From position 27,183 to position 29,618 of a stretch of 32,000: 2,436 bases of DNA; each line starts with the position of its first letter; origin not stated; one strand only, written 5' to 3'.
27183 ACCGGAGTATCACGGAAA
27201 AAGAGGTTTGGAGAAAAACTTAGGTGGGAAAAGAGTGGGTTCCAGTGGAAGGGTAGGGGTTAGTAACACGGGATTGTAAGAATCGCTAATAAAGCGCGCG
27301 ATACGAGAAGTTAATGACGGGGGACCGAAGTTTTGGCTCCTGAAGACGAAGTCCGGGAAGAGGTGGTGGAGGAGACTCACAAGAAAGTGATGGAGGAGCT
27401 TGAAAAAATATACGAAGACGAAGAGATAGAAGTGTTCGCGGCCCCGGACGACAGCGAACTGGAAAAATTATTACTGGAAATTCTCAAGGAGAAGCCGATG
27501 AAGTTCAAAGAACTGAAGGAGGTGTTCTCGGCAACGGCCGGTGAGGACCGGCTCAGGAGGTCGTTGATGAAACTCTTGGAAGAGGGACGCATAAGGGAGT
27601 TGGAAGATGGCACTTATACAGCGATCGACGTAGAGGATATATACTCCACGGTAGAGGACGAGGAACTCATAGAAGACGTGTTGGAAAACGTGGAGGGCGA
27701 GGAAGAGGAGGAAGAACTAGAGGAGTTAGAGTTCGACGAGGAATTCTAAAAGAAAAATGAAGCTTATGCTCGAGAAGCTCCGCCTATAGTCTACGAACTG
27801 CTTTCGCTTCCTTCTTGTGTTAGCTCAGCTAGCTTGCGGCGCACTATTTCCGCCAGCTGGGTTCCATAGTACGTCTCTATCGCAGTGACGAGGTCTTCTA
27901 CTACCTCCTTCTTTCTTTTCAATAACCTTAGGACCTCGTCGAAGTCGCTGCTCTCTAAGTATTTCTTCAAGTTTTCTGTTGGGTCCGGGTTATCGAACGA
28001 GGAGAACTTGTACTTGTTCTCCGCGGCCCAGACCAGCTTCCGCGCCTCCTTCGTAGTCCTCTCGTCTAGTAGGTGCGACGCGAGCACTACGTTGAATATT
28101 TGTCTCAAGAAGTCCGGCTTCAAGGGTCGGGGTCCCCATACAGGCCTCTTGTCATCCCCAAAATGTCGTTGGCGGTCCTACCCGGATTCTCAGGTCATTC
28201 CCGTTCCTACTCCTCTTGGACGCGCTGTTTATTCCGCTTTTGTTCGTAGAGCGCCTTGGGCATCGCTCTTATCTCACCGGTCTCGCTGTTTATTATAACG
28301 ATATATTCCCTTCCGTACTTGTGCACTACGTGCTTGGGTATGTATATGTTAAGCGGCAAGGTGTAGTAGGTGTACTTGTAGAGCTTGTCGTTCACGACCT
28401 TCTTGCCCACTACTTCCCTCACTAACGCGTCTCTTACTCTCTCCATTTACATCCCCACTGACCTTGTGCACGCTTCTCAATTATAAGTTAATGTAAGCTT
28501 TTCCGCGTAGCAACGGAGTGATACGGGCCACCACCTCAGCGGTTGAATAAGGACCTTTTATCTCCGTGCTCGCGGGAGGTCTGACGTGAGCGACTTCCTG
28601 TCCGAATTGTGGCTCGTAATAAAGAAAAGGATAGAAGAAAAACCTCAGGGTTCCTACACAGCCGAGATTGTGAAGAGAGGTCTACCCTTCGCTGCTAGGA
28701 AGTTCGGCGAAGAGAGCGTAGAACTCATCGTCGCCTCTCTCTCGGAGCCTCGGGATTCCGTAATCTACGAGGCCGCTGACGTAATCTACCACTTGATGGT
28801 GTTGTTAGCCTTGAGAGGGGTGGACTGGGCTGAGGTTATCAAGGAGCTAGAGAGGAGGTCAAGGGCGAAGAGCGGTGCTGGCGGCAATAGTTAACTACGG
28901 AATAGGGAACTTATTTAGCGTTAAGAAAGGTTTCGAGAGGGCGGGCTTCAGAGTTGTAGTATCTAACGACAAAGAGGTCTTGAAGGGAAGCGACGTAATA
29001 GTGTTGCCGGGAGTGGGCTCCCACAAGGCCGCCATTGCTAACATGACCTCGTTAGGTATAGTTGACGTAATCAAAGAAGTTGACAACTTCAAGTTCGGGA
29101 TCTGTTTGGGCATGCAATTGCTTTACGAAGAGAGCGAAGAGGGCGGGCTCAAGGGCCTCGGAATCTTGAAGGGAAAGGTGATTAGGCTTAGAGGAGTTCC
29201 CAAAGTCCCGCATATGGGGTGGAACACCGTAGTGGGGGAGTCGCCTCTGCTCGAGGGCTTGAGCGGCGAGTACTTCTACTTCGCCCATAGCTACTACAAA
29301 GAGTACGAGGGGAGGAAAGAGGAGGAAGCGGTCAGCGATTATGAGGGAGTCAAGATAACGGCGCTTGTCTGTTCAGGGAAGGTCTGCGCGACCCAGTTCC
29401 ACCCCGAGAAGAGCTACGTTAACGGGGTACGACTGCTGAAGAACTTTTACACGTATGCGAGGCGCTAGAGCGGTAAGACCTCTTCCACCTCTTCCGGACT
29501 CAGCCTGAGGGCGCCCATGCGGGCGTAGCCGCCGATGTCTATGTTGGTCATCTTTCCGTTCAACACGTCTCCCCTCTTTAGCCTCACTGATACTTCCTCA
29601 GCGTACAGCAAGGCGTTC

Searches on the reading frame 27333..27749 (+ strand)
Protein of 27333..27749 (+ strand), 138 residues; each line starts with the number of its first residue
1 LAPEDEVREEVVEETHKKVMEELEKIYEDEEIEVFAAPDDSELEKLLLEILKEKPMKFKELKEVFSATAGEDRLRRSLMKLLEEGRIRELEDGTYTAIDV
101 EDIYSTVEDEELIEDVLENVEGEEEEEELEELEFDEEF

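Call 8: search_protein_families(library=pfam, proteins=[window:27333-27749:+], max_evalue=0.01)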
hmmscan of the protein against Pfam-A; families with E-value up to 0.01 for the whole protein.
window:27333-27749:+ (138 aa): 0 families

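Call 17: find_homologous_proteins(query=window:27333-27749:+, max_evalue=0.001)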
Query window:27333-27749:+ (138 aa): 40 proteins with E <= 0.001 among 1882 candidates.
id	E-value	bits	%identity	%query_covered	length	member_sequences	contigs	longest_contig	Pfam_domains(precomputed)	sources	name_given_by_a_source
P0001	6.3e-71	255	100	100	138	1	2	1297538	-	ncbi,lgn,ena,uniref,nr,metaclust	ncbi:hypothetical protein [Ignicoccus hospitalis]|uniref:Uncharacterized protein n=1 Tax=Ignicoccus 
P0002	1.3e-70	253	99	100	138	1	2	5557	-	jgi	-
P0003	4.3e-56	207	87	77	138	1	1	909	-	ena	-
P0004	6.4e-52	193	93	66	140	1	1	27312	-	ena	-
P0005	7.0e-52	193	93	66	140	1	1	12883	-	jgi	-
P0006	1.4e-51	192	93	66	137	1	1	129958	-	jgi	-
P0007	7.1e-51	190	93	65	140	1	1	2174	-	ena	-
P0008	7.4e-51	190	93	66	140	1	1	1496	-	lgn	-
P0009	1.0e-50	189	91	65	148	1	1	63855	-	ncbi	-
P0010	3.2e-42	162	93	62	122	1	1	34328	-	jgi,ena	-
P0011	3.9e-36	142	77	60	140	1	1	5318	-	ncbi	-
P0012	3.6e-35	139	78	60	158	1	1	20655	-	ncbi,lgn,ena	-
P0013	1.1e-34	137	64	84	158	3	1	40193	-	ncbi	-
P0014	2.3e-34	136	63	80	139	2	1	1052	-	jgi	-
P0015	1.7e-31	127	73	59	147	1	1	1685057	-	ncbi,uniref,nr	ncbi:hypothetical protein IPA_04780 [Ignicoccus pacificus DSM 13166]|uniref:Uncharacterized protein 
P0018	2.7e-30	123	64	72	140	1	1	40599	-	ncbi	-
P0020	4.1e-30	123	72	67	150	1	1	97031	-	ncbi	-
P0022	1.7e-26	111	68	69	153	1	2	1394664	-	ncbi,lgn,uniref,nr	ncbi:hypothetical protein [Ignicoccus islandicus]|uniref:hypothetical protein n=1 Tax=Ignicoccus isl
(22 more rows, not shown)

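Call 18: find_encoding_contigs(protein=P0001, flank=10000, max_places=6)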
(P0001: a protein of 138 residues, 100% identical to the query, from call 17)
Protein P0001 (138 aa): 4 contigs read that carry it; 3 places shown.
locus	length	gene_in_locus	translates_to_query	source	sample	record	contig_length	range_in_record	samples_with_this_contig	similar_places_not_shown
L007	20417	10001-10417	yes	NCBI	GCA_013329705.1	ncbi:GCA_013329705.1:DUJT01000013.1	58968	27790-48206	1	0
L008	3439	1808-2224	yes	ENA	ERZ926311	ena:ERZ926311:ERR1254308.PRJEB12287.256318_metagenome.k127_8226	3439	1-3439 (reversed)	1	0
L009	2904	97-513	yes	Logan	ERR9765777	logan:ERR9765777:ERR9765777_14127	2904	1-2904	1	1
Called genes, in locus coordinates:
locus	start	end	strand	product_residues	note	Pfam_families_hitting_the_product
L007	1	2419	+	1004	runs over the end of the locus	PF11974:bMG3 (faint), PF17802:SpaA (faint), PF13620:CarboxypepD_reg (weak), PF13715:CarbopepD_reg_2 (faint), PF13620:CarboxypepD_reg (weak), PF08308:PEGA (weak)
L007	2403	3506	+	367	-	PF01761:DHQ_synthase, PF24621:DHQS_C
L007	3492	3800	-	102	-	PF04266:ASCH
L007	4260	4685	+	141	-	PF01894:YjbQ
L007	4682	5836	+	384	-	PF02749:QRPTase_N, PF01729:QRPTase_C, PF17956:NAPRTase_C (faint)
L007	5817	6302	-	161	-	PF01472:PUA, PF26292:PUA_elF2D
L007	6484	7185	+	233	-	-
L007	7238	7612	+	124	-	-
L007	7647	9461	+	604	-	PF02730:AFOR_N, PF01314:AFOR_C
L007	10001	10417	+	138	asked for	-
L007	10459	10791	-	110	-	-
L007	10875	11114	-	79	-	-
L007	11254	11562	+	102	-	PF01503:PRA-PH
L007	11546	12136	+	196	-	PF00117:GATase, PF01174:SNO (faint)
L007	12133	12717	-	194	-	-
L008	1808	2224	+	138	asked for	-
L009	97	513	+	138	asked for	-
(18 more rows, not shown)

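Call 22: find_related_loci(query=A1, collection=genome_contigs, flank=6000)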
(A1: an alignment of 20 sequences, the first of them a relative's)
Query A1 (138 aa) in genome_contigs; peptide patterns used: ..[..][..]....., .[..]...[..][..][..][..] (x = any residue, [..] = any of these).
251 stretches matched a pattern; 94 encode a relative of the query (tblastn E <= 1e-3); the best 80 are kept; 80 distinct loci.
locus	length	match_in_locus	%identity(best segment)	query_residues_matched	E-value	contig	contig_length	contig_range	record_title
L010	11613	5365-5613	78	15-97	2e-39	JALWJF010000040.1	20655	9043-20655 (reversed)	MAG: Desulfurococcales archaeon isolate M17_metabat1_scaf2bin.034 M17_NODE_1980_length_20655_cov_1.982171, whole genome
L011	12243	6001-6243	73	22-103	1e-33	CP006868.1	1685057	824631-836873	Ignicoccus pacificus DSM 13166, complete genome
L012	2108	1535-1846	47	18-119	7e-25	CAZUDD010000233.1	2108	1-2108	MAG TPA_asm: uncultured Desulfurococcaceae archaeon isolate binchicken_co409_6 genome assembly, contig: NODE_14120_lengt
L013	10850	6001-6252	50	22-103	4e-22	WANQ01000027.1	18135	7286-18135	MAG: Pyrodictiaceae archaeon isolate S141_63_esom k151_237343, whole genome shotgun sequence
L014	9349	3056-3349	48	8-103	4e-22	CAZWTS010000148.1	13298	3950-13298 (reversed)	MAG TPA_asm: uncultured Desulfurococcales archaeon isolate binchicken_co219_299 genome assembly, contig: k141_403171, wh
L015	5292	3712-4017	43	20-119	1e-21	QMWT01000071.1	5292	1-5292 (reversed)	MAG: Thermoprotei archaeon isolate B82_G16 B82_Guay16_scaffold_16953, whole genome shotgun sequence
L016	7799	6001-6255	53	22-104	2e-21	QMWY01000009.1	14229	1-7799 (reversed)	MAG: Thermoprotei archaeon isolate B45_G16 B45_Guay16_scaffold_02588, whole genome shotgun sequence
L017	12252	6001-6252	49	23-104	4e-21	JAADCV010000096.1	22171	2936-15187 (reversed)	MAG: Thermoproteota archaeon isolate L_MaxBin.041 contig-127_2006, whole genome shotgun sequence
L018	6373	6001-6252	48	23-104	2e-20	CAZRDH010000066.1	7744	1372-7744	MAG TPA_asm: uncultured Desulfurococcaceae archaeon isolate binchicken_co219_361 genome assembly, contig: k141_1341519,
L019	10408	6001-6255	46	22-104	8e-20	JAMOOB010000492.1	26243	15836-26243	MAG: Desulfurococcales archaeon isolate 4559-240_maxbin2_scaf2bin.008 4559-240_scaffold_895_c1, whole genome shotgun seq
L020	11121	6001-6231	52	22-96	1e-19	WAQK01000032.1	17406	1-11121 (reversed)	MAG: Pyrodictiaceae archaeon isolate S146_92_esom k151_235838, whole genome shotgun sequence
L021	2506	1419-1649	52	22-96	1e-19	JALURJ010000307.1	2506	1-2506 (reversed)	MAG: Desulfurococcales archaeon isolate S146_metabat2_scaf2bin.046 S146_NODE_73924_length_2506_cov_2.210593, whole genom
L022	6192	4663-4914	48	22-103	2e-19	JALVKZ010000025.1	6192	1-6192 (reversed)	MAG: Pyrodictiaceae archaeon isolate A1_metabat2_scaf2bin.236 A1_NODE_11384_length_6192_cov_5.994394, whole genome shotg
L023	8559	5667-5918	46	22-103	3e-19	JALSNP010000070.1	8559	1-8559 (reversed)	MAG: Pyrodictiaceae archaeon isolate 356-284_metabat1_scaf2bin.014 356-284_scaffold_5335_c1, whole genome shotgun sequen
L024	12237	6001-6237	49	27-103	5e-19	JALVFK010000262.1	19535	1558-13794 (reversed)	MAG: Desulfurococcales archaeon isolate A1_maxbin2_scaf2bin.023 A1_NODE_883_length_19535_cov_51.265045, whole genome sho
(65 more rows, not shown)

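Call 48: find_encoding_contigs(protein=P0006, flank=4000, max_places=2)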
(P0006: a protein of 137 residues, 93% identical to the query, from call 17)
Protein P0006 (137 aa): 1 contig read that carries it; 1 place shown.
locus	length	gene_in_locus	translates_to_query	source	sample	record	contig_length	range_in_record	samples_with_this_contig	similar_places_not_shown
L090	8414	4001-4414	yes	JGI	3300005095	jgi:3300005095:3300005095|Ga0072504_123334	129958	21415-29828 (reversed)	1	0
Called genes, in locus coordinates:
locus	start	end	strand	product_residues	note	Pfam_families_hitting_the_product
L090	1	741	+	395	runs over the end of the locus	PF02749:QRPTase_N, PF01729:QRPTase_C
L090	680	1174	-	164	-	PF09183:DUF1947 (weak), PF01472:PUA, PF26292:PUA_elF2D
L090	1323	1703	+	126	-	-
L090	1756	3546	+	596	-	PF02730:AFOR_N, PF01314:AFOR_C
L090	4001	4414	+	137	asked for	-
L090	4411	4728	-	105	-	-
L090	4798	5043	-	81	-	-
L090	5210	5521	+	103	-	PF01503:PRA-PH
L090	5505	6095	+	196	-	PF00117:GATase, PF01174:SNO (weak)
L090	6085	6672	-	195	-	-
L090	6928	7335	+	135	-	-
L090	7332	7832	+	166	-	-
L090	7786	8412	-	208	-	-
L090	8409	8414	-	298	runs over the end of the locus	PF01656:CbiA, PF02374:ArsA_ATPase, PF13614:AAA_31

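Call 49: find_encoding_contigs(protein=P0022, flank=4000, max_places=2)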
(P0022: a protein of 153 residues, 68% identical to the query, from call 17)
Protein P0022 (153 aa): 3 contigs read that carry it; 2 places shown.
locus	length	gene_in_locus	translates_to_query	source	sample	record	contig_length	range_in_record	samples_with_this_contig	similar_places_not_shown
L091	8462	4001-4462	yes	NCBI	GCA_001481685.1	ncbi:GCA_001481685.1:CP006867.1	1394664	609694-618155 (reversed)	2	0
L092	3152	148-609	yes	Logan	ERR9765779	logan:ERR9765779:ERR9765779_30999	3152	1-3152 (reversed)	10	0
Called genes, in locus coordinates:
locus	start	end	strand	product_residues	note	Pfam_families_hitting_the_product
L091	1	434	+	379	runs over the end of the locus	PF02749:QRPTase_N, PF01729:QRPTase_C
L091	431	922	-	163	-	PF01472:PUA, PF26292:PUA_elF2D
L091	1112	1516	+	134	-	-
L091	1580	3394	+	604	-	PF02730:AFOR_N, PF01314:AFOR_C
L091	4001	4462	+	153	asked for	-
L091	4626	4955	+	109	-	-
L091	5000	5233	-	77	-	-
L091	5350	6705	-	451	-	PF17884:DUF5591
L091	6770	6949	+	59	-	-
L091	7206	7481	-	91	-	PF00736:EF1_GNE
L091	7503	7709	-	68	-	PF07754:Ribosomal_aS21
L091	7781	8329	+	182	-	PF01928:CYTH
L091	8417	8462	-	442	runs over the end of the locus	PF00009:GTP_EFTU, PF03144:GTP_EFTU_D2, PF03143:GTP_EFTU_D3, PF22594:GTP-eEF1A_C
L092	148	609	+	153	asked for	-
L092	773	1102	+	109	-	-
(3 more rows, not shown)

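Call 50: find_encoding_contigs(protein=P0020, flank=4000, max_places=2)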
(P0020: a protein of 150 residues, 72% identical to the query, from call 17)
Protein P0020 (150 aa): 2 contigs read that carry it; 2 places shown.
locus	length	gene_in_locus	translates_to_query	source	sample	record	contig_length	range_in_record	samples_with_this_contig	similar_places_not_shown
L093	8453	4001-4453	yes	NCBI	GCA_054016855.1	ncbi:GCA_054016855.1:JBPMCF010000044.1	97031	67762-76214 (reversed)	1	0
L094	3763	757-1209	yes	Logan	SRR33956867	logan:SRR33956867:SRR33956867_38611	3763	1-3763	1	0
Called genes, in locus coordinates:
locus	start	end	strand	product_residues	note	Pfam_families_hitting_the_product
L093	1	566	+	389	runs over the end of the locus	PF02749:QRPTase_N, PF01729:QRPTase_C, PF17956:NAPRTase_C (weak)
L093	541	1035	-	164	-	PF01472:PUA, PF26292:PUA_elF2D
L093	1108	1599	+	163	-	-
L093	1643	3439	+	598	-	PF02730:AFOR_N, PF01314:AFOR_C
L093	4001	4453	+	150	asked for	-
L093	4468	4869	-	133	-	-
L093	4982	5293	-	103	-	-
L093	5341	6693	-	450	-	PF17884:DUF5591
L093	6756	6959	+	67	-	-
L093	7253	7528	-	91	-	PF00736:EF1_GNE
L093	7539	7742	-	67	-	PF07754:Ribosomal_aS21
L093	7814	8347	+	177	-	PF01928:CYTH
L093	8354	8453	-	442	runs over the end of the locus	PF00009:GTP_EFTU, PF03144:GTP_EFTU_D2, PF03143:GTP_EFTU_D3, PF22594:GTP-eEF1A_C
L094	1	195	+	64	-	?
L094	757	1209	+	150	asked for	-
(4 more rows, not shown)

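Call 51: find_encoding_contigs(protein=P0018, flank=4000, max_places=2)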
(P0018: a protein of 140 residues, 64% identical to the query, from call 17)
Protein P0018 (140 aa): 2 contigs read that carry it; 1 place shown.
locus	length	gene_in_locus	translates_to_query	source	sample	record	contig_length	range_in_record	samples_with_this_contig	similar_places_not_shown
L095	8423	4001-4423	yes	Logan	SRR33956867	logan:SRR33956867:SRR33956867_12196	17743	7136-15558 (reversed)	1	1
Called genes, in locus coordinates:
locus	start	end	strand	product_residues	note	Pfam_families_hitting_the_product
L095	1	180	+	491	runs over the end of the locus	PF01921:tRNA-synt_1f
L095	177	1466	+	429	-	PF00206:Lyase_1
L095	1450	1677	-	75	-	-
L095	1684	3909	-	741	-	PF21436:STT3-PglB_core (weak)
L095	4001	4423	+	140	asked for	-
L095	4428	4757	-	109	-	-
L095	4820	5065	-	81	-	-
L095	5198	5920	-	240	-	-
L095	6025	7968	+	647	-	PF13597:NRDD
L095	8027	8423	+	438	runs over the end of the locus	PF00483:NTP_transferase, PF12804:NTP_transf_3, PF25084:LbH_EIF2B (faint), PF25087:GMPPB_C, PF00132:Hexapep (weak)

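Call 58: search_solved_structures(query=window:27333-27749:+, max_evalue=1)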
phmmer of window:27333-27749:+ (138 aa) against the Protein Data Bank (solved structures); distinct sequences matched with E-value up to 1: 2.
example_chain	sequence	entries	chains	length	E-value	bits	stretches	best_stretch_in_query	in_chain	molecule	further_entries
2pmz_A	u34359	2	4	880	0.63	13.8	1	6-106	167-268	DNA-directed RNA polymerase subunit A | DNA-directed RNA polymerase subunit A'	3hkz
2waq_A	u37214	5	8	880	0.86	13.4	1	6-106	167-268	DNA-DIRECTED RNA POLYMERASE RPO1N SUBUNIT | DNA-DIRECTED RNA POLYMERASE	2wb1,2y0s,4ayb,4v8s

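Call 67: predict_structure(alignment_id=A1)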
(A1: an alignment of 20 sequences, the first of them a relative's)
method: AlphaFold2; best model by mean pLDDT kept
length: 138 residues; sequences in the alignment: 20
mean_pLDDT: 67.7   pTM: 0.51
mean pLDDT of the five models: 67.7, 64.0, 62.2, 61.6, 59.7
residues with pLDDT >= 90: 0; 70-90: 87; 50-70: 10; < 50: 41
segments of 3 or more residues with pLDDT < 50: 1-3, 101-138
pLDDT, mean of each block of 10 residues (from residue 1): 54 76 76 76 85 85 80 87 86 78 43 40 36 41
secondary structure, 60 per line:
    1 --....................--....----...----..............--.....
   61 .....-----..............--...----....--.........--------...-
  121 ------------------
elements in order: H3-22 E25-28 E33-35 H40-53 H58-65 H71-84 E87-89 E94-97 H100-108

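Call 72: fold_search(model_id=the predicted structure, library=pdb)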
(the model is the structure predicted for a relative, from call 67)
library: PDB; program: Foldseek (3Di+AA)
matches with E <= 10: 1245; with E <= 0.001: 0
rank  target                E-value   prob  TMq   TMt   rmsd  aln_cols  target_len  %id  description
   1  7qz5_B                2.5e-02  0.99  0.37  0.47  12.0        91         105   20  Transcriptional regulator LmrR with Trp-67 and Trp-96 replaced by the unnatural amino acid 5-fluoroTrp (released 2022-11-23)
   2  8h3t_A                2.8e-02  0.98  0.36  0.15  14.2       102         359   19  The crystal structure of AlpH (released 2023-09-13)
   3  1j75_A                3.2e-02  1.00  0.36  0.79   1.9        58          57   24  Crystal Structure of the DNA-Binding Domain Zalpha of DLM-1 Bound to Z-DNA (released 2001-09-01)
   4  8qbk_F                3.8e-02  0.99  0.43  0.45   6.4       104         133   19  Retron-Eco1 filament with ADP-ribosylated Effector (local map with 1 segment) (released 2024-06-05)
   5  5hs9_A                4.3e-02  1.00  0.39  0.59   6.3        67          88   21  Crystal structure of the quinone-bound YodB from B. subtilis (released 2016-08-17)
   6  3o2p_E                4.3e-02  0.97  0.34  0.50  12.9       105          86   10  A Dual E3 Mechanism for Rub1 Ligation to Cdc53: Dcn1(P)-Cdc53(WHB) (released 2010-09-15)
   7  9f2a_C                4.6e-02  1.00  0.40  0.84   1.5        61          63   23  Pyrococcus abyssi PolD in complex with Rpa2 winged-helix domain class 2 (composite map) (released 2024-12-04)
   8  9j8g_A                5.2e-02  1.00  0.36  0.78   1.9        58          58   24  mouse zbp1 hybrid complex (released 2025-06-25)
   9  2lnb_MODEL_1_A        5.2e-02  1.00  0.36  0.58   2.2        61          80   20  Solution NMR structure of N-terminal domain (6-74) of human ZBP1 protein, Northeast Structural Genomics Consor (released 2012-01-18)
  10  3l7w                  5.2e-02  0.99  0.38  0.49   8.4        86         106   20  The Crystal Structure of smu.1704 from Streptococcus mutans UA159 (released 2010-12-08)
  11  1ku9_A                5.2e-02  0.96  0.37  0.34   7.0       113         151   18  X-ray Structure of a Methanococcus jannaschii DNA-Binding Protein: Implications for Antibiotic Resistance in Staphyloc (released 2002-12-25)
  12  6i8n_B                5.9e-02  0.97  0.36  0.43  12.3        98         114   19  Crystal structure of LmrR with V15 replaced by unnatural amino acid 4-amino-L-phenylalanine (released 2019-01-02)
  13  2v7f                  5.9e-02  0.89  0.40  0.40  16.9       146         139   12  Structure of P. abyssi RPS19 protein (released 2007-09-11)
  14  3o6b_B                6.3e-02  1.00  0.39  0.72   2.5        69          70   17  A Dual E3 Mechanism for Rub1 Ligation to Cdc53: Dcn1(P)-Cdc53(WHB) low resolution (released 2010-09-15)
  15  3o6b_D                6.3e-02  1.00  0.38  0.72   2.1        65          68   20  A Dual E3 Mechanism for Rub1 Ligation to Cdc53: Dcn1(P)-Cdc53(WHB) low resolution (released 2010-09-15)
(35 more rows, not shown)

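Call 73: search_solved_structures(query=A1, max_evalue=10)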
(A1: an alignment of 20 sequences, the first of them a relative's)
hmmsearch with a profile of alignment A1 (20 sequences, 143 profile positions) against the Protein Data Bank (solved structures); distinct sequences matched with E-value up to 10: 6.
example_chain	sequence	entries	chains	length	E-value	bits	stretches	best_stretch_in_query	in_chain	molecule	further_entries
4h9s_E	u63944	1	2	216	0.1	15.6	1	48-103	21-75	Death domain-associated protein 6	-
4hga_A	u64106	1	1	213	0.1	15.6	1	48-103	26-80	Death domain-associated protein 6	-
4h9n_C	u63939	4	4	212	0.11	15.6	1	48-103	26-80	Death domain-associated protein 6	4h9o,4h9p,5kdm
4h3t_A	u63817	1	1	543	0.23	14.5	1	61-79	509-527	CRISPR-associated protein, Cse1 family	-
5a5c_A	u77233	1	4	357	1.7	11.7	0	71-95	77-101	LRRTM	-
2n3z_A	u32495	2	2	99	2.9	10.9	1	18-49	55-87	OR446 | De novo designed protein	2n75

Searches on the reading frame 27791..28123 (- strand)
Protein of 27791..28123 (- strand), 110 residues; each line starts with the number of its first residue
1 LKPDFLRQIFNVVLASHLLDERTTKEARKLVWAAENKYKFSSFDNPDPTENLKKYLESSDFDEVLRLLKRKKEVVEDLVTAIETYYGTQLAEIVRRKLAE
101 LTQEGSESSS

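Call 8: search_protein_families(library=pfam, proteins=[window:27791-28123:-], max_evalue=0.01)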
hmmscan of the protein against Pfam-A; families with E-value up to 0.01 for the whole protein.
window:27791-28123:- (110 aa): 0 families

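Call 77: search_solved_structures(query=window:27791-28123:-, max_evalue=1)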
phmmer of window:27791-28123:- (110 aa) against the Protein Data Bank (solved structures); distinct sequences matched with E-value up to 1: 3.
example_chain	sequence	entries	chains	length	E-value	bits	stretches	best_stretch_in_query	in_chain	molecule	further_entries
6hlt_B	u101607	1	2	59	0.6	13.6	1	45-84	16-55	Genome polyprotein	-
8eum_A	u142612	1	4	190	0.77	13.2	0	30-58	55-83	Protogloblin ApPgb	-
7ute_A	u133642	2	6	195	0.8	13.2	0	30-58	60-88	Protogloblin ApPgb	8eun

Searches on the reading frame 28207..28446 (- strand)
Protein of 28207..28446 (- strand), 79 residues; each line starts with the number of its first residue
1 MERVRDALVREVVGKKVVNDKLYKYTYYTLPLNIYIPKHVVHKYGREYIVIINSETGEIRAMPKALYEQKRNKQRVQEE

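Call 78: search_solved_structures(query=window:28207-28446:-, max_evalue=1)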
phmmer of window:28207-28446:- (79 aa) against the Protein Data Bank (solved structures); distinct sequences matched with E-value up to 1: 0.

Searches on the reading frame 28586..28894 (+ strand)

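Call 8: search_protein_families(library=pfam, proteins=[window:28586-28894:+], max_evalue=0.01)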
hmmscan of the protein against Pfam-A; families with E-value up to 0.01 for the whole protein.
window:28586-28894:+ (102 aa): 1 family
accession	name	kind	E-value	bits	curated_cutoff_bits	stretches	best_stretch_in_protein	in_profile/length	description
PF01503.22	PRA-PH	-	8e-23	81.1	21.3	1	6-91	2-85/86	Phosphoribosyl-ATP pyrophosphohydrolase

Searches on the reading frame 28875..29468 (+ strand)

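Call 8: search_protein_families(library=pfam, proteins=[window:28875-29468:+], max_evalue=0.01)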
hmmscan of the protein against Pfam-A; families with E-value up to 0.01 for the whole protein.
window:28875-29468:+ (197 aa): 3 families
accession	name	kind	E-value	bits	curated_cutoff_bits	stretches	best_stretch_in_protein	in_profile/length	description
PF00117.34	GATase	-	1.1e-15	58.3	22.8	1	6-192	3-187/190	Glutamine amidotransferase class-I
PF01174.25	SNO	-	8.6e-06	26.2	27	1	18-189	13-180/188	SNO glutamine amidotransferase family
PF07685.20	GATase_3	-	0.0026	17.9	27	1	4-102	9-115/196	CobB/CobQ-like glutamine amidotransferase domain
